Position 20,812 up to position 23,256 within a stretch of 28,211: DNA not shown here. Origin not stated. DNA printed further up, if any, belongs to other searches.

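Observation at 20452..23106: Candidate undescribed two-gene system: HNH nuclease + Suv3-like helicase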

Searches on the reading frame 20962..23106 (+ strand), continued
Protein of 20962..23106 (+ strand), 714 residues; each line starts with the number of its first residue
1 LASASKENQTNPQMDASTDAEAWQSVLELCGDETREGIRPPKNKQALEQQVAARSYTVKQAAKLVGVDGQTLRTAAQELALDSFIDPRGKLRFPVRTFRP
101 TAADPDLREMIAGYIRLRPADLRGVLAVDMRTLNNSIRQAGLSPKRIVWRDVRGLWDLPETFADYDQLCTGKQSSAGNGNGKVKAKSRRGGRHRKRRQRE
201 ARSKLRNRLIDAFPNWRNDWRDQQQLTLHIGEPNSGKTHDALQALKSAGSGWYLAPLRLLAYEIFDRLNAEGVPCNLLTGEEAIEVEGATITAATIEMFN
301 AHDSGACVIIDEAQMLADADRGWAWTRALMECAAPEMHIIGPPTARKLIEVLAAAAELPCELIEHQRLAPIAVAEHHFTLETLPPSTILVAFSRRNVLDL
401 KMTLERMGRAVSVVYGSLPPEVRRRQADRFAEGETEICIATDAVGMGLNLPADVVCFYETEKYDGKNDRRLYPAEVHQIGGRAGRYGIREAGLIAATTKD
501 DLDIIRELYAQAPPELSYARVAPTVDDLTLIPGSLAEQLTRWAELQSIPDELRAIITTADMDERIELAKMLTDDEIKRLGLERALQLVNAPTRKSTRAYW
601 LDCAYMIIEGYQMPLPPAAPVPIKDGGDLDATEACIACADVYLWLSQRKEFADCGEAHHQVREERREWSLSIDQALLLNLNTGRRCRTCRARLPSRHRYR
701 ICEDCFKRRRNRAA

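Call 16: search_solved_structures(query=window:20962-23106:+, max_evalue=0.001, show_alignments=1)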
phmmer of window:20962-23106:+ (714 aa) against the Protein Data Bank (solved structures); distinct sequences matched with E-value up to 0.001: 74 (the best 60 are shown).
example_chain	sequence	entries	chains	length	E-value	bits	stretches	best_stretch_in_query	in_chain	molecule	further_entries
6f4a_B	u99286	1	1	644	5.1e-63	216.9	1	222-592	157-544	Suv3 helicase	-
7w1r_A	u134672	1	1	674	8.2e-63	216.2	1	213-531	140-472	ATP-dependent RNA helicase SUPV3L1, mitochondrial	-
3rc3_A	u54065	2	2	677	8.3e-63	216.2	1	213-531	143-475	ATP-dependent RNA helicase SUPV3L1, mitochondrial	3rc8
9vc8_A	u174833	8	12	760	1.2e-62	215.6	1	213-531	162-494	ATP-dependent RNA helicase SUPV3L1, mitochondrial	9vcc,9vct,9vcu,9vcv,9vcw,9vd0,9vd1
6c90_A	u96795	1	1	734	1.1e-13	53.9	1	401-498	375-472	Exosome RNA helicase MTR4,Exosome RNA helicase MTR4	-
6ro1_A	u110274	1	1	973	2.5e-13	52.7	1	401-497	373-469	Exosome RNA helicase MTR4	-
6ieh_B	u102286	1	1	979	2.5e-13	52.6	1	401-497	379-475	Exosome RNA helicase MTR4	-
6ieg_B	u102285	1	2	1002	2.7e-13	52.5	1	401-497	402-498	Exosome RNA helicase MTR4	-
6d6q_M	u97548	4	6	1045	2.9e-13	52.4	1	401-497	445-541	Exosome RNA helicase MTR4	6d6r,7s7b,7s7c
7z4y_B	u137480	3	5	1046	3e-13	52.4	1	401-497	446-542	Exosome RNA helicase MTR4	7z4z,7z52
5ooq_A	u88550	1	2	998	1.1e-12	50.5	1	393-496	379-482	ATP-dependent RNA helicase DOB1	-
4u4c_A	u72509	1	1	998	1.1e-12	50.5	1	393-496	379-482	ATP-dependent RNA helicase DOB1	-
2xgj_A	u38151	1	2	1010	1.1e-12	50.5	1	393-496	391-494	ATP-DEPENDENT RNA HELICASE DOB1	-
6ft6_MM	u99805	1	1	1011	1.1e-12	50.5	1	393-496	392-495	ATP-dependent RNA helicase DOB1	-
6fsz_MM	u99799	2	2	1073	1.3e-12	50.2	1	393-496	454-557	ATP-dependent RNA helicase DOB1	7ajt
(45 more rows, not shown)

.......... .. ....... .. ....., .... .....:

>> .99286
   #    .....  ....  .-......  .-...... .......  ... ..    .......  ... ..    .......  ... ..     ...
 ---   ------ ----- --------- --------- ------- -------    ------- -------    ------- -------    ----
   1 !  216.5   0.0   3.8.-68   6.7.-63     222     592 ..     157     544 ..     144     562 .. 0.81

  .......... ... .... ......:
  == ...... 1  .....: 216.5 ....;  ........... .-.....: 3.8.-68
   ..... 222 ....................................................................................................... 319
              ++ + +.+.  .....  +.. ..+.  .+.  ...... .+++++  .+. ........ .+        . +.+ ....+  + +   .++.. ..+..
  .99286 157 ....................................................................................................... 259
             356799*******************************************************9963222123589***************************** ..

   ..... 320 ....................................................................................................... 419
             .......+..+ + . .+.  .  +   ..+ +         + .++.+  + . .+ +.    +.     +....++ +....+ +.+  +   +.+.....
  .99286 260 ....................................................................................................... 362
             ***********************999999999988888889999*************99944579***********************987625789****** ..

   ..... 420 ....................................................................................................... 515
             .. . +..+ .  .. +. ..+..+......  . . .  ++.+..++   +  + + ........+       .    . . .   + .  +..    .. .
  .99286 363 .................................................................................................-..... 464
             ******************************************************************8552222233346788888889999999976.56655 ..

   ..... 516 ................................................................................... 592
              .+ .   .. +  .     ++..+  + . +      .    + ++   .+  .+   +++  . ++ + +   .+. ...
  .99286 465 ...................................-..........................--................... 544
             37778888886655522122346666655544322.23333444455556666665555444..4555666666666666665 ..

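Call 24: search_protein_families(library=pfam, proteins=[P0241, P0242, P0244, P0249, P0253, P0255, P0262, P0281, P0287, P0339], max_evalue=0.01)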
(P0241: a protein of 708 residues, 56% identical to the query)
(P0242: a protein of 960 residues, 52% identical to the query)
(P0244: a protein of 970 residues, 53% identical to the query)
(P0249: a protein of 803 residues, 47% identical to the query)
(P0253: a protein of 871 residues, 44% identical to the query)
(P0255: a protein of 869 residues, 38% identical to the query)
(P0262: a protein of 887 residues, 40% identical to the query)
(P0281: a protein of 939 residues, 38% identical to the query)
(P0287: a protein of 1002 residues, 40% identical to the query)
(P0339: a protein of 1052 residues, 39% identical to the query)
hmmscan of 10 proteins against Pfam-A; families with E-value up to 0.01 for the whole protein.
P0241 (708 aa): 5 families
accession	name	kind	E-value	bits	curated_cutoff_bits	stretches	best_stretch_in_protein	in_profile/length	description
PF22527.2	DEXQc_Suv3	-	4.5e-48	163.1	27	1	209-344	10-145/154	DEXQ-box helicase domain of Suv3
PF00271.37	Helicase_C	-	8.2e-14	52.2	23.5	1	372-475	15-110/110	Helicase conserved C-terminal domain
PF00270.35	DEAD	-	0.0011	19.2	26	1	223-321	25-146/167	DEAD/DEAH box helicase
PF04423.19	Rad50_zn_hook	-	0.0024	18.1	24.3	1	667-689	14-37/52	Rad50 zinc hook motif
PF12513.15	SUV3_C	-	0.0038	17.5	27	0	617-666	1-48/48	ATP-dependent RNA helicase SUV3 C-terminal domain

P0242 (960 aa): 4 families
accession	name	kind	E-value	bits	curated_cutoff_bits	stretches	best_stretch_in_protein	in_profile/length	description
PF22527.2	DEXQc_Suv3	-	1.1e-47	161.8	27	1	462-601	11-150/154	DEXQ-box helicase domain of Suv3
PF00271.37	Helicase_C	-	3.4e-13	50.2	23.5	1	626-727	17-110/110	Helicase conserved C-terminal domain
PF08281.18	Sigma70_r4_2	-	0.00035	20.6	25.7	1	351-374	28-51/54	Sigma-70, region 4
PF00270.35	DEAD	-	0.00062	20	26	1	469-577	19-151/167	DEAD/DEAH box helicase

P0244 (970 aa): 4 families
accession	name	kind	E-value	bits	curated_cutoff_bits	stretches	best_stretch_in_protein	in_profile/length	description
PF22527.2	DEXQc_Suv3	-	2.4e-49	167.3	27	1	474-609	11-146/154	DEXQ-box helicase domain of Suv3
PF00271.37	Helicase_C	-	2.7e-15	57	23.5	1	635-739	14-110/110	Helicase conserved C-terminal domain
PF00270.35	DEAD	-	3.5e-06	27.3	26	1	477-586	15-147/167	DEAD/DEAH box helicase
PF12728.13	HTH_17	-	0.0001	23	27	1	296-343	2-48/51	Helix-turn-helix domain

P0249 (803 aa): 4 families
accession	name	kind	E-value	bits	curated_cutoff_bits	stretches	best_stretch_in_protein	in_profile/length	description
PF22527.2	DEXQc_Suv3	-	4.7e-49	166.3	27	1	302-450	6-154/154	DEXQ-box helicase domain of Suv3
PF00271.37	Helicase_C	-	7e-13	49.2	23.5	1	470-573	16-110/110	Helicase conserved C-terminal domain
PF00270.35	DEAD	-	6.9e-07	29.6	26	1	312-417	17-145/167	DEAD/DEAH box helicase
PF12513.15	SUV3_C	-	0.0032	17.7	27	1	716-763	1-46/48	ATP-dependent RNA helicase SUV3 C-terminal domain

P0253 (871 aa): 3 families
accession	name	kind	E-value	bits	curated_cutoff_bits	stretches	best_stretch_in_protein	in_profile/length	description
PF22527.2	DEXQc_Suv3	-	1.2e-45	155.2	27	1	396-531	13-148/154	DEXQ-box helicase domain of Suv3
PF00271.37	Helicase_C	-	5.3e-14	52.9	23.5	1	557-659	15-110/110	Helicase conserved C-terminal domain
PF00270.35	DEAD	-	3.1e-06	27.5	26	1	398-504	16-145/167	DEAD/DEAH box helicase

P0255 (869 aa): 4 families
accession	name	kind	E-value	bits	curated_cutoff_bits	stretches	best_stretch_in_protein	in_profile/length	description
PF22527.2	DEXQc_Suv3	-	5.9e-50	169.3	27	1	379-522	11-154/154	DEXQ-box helicase domain of Suv3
PF00271.37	Helicase_C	-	6.2e-12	46.2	23.5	1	542-644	15-110/110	Helicase conserved C-terminal domain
PF00270.35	DEAD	-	0.00015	22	26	1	384-484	17-140/167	DEAD/DEAH box helicase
PF12513.15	SUV3_C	-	0.00054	20.2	27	1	786-833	2-47/48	ATP-dependent RNA helicase SUV3 C-terminal domain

P0262 (887 aa): 4 families
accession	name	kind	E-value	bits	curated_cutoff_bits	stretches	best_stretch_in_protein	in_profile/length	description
PF22527.2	DEXQc_Suv3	-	3.3e-49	166.8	27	1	380-511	14-146/154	DEXQ-box helicase domain of Suv3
PF00271.37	Helicase_C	-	3.1e-12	47.1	23.5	1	545-643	19-110/110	Helicase conserved C-terminal domain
PF00270.35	DEAD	-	1.7e-05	25.1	26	1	382-487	17-146/167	DEAD/DEAH box helicase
PF12513.15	SUV3_C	-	0.0031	17.8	27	0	786-836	1-47/48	ATP-dependent RNA helicase SUV3 C-terminal domain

P0281 (939 aa): 6 families
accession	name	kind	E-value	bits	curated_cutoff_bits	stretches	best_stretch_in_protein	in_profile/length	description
PF22527.2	DEXQc_Suv3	-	2.4e-54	183.5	27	1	423-573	3-153/154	DEXQ-box helicase domain of Suv3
PF12513.15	SUV3_C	-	2.3e-14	53.4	27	1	841-888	1-48/48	ATP-dependent RNA helicase SUV3 C-terminal domain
PF00271.37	Helicase_C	-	6.8e-14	52.5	23.5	1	594-695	14-110/110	Helicase conserved C-terminal domain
PF00270.35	DEAD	-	1.6e-05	25.1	26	1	434-553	15-161/167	DEAD/DEAH box helicase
PF18147.6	Suv3_C_1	-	0.00017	21.9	22.5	1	776-812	1-37/43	Suv3 C-terminal domain 1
PF00265.24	TK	-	0.0067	16.7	20.6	0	434-527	2-91/176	Thymidine kinase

P0287 (1002 aa): 5 families
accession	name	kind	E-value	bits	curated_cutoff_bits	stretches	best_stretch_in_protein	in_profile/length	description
PF22527.2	DEXQc_Suv3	-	7.6e-53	178.6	27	1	478-627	4-153/154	DEXQ-box helicase domain of Suv3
PF00271.37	Helicase_C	-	1.5e-13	51.4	23.5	1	653-750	20-110/110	Helicase conserved C-terminal domain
PF18147.6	Suv3_C_1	-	0.00048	20.4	22.5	1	834-874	2-42/43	Suv3 C-terminal domain 1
PF12513.15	SUV3_C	-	0.0011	19.2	27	1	899-946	1-48/48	ATP-dependent RNA helicase SUV3 C-terminal domain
PF00270.35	DEAD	-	0.002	18.3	26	1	488-592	15-142/167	DEAD/DEAH box helicase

P0339 (1052 aa): 3 families
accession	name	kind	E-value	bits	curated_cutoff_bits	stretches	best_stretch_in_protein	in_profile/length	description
PF22527.2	DEXQc_Suv3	-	3.3e-54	183.1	27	1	552-695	8-151/154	DEXQ-box helicase domain of Suv3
PF00271.37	Helicase_C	-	1.1e-14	55.1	23.5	1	717-820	14-110/110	Helicase conserved C-terminal domain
PF00270.35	DEAD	-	9.9e-06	25.8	26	1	558-670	15-147/167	DEAD/DEAH box helicase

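Call 33: predict_structure(alignment_id=A2)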
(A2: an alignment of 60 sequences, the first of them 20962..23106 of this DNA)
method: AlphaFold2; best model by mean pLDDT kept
length: 714 residues; sequences in the alignment: 60
mean_pLDDT: 92.9   pTM: 0.76
mean pLDDT of the five models: 92.9, 92.7, 92.4, 91.3, 91.3
residues with pLDDT >= 90: 625; 70-90: 52; 50-70: 21; < 50: 16
segments of 3 or more residues with pLDDT < 50: 1-15
pLDDT, mean of each block of 10 residues (from residue 1): 34 56 95 94 80 97 97 95 95 97 97 96 95 97 96 96 95 62 66 92 96 92 97 95 98 95 96 97 96 97 97 96 97 98 97 96 97 98 98 95 96 95 95 97 85 97 93 96 92 98 98 97 97 97 94 96 97 98 97 96 98 98 94 98 96 97 97 94 88 84 91 66
secondary structure, 60 per line:
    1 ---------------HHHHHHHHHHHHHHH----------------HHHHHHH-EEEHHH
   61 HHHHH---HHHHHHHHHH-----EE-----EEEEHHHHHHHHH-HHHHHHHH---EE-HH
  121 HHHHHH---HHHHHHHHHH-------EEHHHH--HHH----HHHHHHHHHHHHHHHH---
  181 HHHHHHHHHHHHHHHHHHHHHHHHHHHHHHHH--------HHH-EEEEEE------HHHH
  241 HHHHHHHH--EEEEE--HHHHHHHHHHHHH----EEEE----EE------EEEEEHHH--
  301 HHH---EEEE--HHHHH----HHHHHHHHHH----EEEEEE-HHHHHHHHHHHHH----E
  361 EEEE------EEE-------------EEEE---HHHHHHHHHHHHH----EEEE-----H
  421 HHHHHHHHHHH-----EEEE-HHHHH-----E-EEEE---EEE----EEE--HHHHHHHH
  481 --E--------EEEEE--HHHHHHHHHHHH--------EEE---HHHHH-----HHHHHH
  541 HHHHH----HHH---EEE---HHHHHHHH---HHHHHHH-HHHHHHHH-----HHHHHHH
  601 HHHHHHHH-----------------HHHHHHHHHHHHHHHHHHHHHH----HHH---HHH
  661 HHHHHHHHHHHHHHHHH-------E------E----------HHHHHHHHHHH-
elements in order (helices of 4 or more, strands of 3 or more residues): H16-30 H47-53 E55-57 H58-65 H69-78 E91-94 H95-103 H105-112 H119-126 H130-139 H149-152 H162-177 H181-212 E225-230 H237-248 E251-255 H258-270 E275-278 E291-295 E307-310 H313-317 H322-331 E336-341 H343-355 E360-364 E371-373 E387-390 H394-406 E411-414 H420-431 E437-440 H442-446 E454-457 E461-463 E468-470 H473-480 E492-496 H499-510 E519-521 H525-529 H535-545 E556-558 H562-569 H573-579 H581-588 H594-608 H626-647 H658-677 H703-713

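Call 37: fold_search(model_id=the predicted structure, library=pdb)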
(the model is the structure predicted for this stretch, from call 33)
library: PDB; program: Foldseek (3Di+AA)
matches with E <= 10: 1588; with E <= 0.001: 632
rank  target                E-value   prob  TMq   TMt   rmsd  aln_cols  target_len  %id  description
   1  3rc3                  4.9e-39  1.00  0.62  0.72   8.7       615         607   27  Human Mitochondrial Helicase Suv3 (released 2011-05-11)
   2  3rc8_A                5.6e-37  1.00  0.60  0.70  10.3       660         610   26  Human Mitochondrial Helicase Suv3 in Complex with Short RNA Fragment (released 2011-05-11)
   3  6f4a_B                6.2e-32  1.00  0.53  0.70   3.4       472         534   30  Yeast mitochondrial RNA degradosome complex mtEXO (released 2018-01-17)
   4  7w1r                  9.7e-25  1.00  0.50  0.68   4.5       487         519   26  Crystal structure of human Suv3 monomer (released 2022-05-11)
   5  6bb8                  1.7e-16  1.00  0.37  0.29  14.3       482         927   17  Crystal Structure of Frequency-Interacting RNA helicase (FRH) (released 2018-08-29)
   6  7z52_B                3.5e-16  1.00  0.38  0.39  12.3       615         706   16  Human NEXT dimer - focused reconstruction of the single MTR4 (released 2022-06-22)
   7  4u4c_A                1.1e-15  1.00  0.37  0.29  17.5       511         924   17  The molecular architecture of the TRAMP complex reveals the organization and interplay of its two catalytic activities (released 2014-09-24)
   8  6d6q_M                1.2e-15  1.00  0.38  0.38  13.5       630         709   16  Human nuclear exosome-MTR4 RNA complex - overall reconstruction (released 2018-06-20)
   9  6ro1_A                1.5e-15  1.00  0.36  0.28  16.7       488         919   16  X-ray crystal structure of the MTR4 NVL complex (released 2019-07-03)
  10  6c90_A                2.4e-15  1.00  0.37  0.38  13.1       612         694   16  Human Mtr4 helicase in complex with ZCCHC8-CTD (released 2018-05-30)
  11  8qcf_M                2.6e-15  1.00  0.39  0.42  11.8       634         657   15  yeast cytoplasmic exosome-Ski2 complex degrading a RNA substrate (released 2024-01-10)
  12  5e02_A                2.9e-15  1.00  0.36  0.27  17.8       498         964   17  Structure of RNA Helicase FRH a Critical Component of the Neurospora Crassa Circadian Clock (released 2016-07-06)
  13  7s7b_A                3.2e-15  1.00  0.37  0.29  15.8       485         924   17  Human Nuclear exosome targeting (NEXT) complex homodimer bound to RNA (substrate 1) (released 2022-06-15)
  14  5aga                  3.2e-15  1.00  0.36  0.33  13.7       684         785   14  Crystal structure of the Helicase domain of human DNA polymerase theta in complex with AMPPNP (released 2015-02-25)
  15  4xgt                  5.5e-15  1.00  0.35  0.27  16.7       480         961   16  Structure of RNA Helicase FRH a Critical Component of the Neurospora Crassa Circadian Clock (released 2016-07-06)
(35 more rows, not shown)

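Call 39: search_protein_families(library=pfam, proteins=[L008:4800-5492:+, L061:5193-5858:+, L061:4413-5096:+, L062:5221-6000:+, L076:4765-5600:+], max_evalue=1)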
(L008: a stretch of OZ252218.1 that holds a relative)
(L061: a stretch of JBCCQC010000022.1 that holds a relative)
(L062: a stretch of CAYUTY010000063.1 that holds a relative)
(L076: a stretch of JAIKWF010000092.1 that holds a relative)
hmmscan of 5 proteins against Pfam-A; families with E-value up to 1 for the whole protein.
L008:4800-5492:+ (231 aa): 3 families
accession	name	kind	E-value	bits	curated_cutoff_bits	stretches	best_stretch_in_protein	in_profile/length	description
PF00498.31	FHA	-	8.9e-19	68.1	20.7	1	31-93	2-66/67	FHA domain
PF00486.34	Trans_reg_C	-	6.6e-15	55.4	26.2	1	149-222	6-77/77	Transcriptional regulatory protein, C terminal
PF16697.10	Yop-YscD_cpl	-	1.1e-10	42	33.2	1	27-93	16-83/94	Inner membrane component of T3SS, cytoplasmic domain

L061:5193-5858:+ (222 aa): 3 families
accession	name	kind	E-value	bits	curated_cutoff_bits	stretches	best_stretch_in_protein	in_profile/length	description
PF00498.31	FHA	-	2.7e-18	66.6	20.7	1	32-95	1-66/67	FHA domain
PF00486.34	Trans_reg_C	-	6.6e-16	58.6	26.2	1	143-218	5-77/77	Transcriptional regulatory protein, C terminal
PF16697.10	Yop-YscD_cpl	-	1.9e-08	34.9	33.2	1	27-95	14-83/94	Inner membrane component of T3SS, cytoplasmic domain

L061:4413-5096:+ (228 aa): 1 family
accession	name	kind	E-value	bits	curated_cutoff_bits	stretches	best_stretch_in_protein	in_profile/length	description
PF01914.23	MarC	-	0.099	12.5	23.9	0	6-40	36-70/203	MarC family integral membrane protein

L062:5221-6000:+ (260 aa): 2 families
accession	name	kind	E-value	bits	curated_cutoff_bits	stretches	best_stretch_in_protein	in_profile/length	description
PF16365.12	EutK_C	-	0.0017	18.7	27.5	1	129-147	28-46/52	Ethanolamine utilization protein EutK C-terminus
PF10904.13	DUF2694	-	0.1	13.2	22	1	98-141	47-93/97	Protein of unknown function (DUF2694)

L076:4765-5600:+ (278 aa): 1 family
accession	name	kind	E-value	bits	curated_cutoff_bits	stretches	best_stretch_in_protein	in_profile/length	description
PF04938.17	SIP1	-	0.041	14.1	27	1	51-235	33-130/215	Survival motor neuron (SMN) interacting protein 1 (SIP1)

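Call 40: search_dna_similar(query=window:20962-23106:+, collection=phages, mode=protein, max_rows=15)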
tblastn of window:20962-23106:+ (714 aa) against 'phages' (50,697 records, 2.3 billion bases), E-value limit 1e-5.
Records with a match: 4; places in all: 4; records where one place covers at least 80% of the query: 0.
Best place of each record, by identity: <60% 4.
By first word of the organism name: Betalipothrixvirus 2; Salicola 1; Bacteriophage 1.
By host as written in the record: - 2; Salicola sp. PV4 1; Acidianus convivator 1.
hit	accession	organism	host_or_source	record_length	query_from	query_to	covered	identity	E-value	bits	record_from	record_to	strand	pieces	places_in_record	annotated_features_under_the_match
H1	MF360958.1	Salicola phage SCTP-2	Salicola sp. PV4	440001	223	648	60%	32.6%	2e-59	224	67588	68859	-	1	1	83: hypothetical protein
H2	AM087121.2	Betalipothrixvirus pozzuoliense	-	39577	235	493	36%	25.7%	3e-7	60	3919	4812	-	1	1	putative helicase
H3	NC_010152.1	Betalipothrixvirus pozzuoliense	Acidianus convivator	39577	235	493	36%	25.7%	3e-7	60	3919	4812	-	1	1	Holliday junction branch migration helicase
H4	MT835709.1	Bacteriophage sp.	human fecal samples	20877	253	494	34%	27.2%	1e-10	71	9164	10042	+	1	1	record has no annotation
